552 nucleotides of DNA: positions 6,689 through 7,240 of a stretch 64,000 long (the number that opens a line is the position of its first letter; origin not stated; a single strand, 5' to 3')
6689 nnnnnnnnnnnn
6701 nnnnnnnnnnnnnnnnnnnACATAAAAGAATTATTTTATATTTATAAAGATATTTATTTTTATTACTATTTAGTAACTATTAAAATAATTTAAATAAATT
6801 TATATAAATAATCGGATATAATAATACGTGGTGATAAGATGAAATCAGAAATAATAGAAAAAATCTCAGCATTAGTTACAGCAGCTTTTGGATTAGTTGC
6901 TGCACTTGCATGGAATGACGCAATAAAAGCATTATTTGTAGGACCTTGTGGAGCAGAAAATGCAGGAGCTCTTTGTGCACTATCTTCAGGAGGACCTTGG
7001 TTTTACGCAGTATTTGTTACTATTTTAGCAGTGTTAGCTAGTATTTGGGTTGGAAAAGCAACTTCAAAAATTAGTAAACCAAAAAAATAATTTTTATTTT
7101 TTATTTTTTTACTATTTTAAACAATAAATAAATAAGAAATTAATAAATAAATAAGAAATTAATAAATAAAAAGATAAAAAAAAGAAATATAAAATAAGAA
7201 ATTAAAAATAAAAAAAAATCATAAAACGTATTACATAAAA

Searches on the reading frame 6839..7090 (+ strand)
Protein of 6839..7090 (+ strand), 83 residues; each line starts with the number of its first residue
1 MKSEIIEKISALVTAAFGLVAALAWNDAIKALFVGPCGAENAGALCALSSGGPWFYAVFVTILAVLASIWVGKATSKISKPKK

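Call 83: search_protein_families(library=pfam, proteins=[window:6839-7090:+], max_evalue=0.001)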
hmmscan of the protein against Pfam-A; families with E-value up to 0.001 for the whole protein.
window:6839-7090:+ (83 aa): 1 family
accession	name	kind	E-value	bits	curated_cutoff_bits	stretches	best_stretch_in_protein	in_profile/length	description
PF18898.5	DUF5654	-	1.6e-19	70.1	23.8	1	1-77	1-70/71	Family of unknown function (DUF5654)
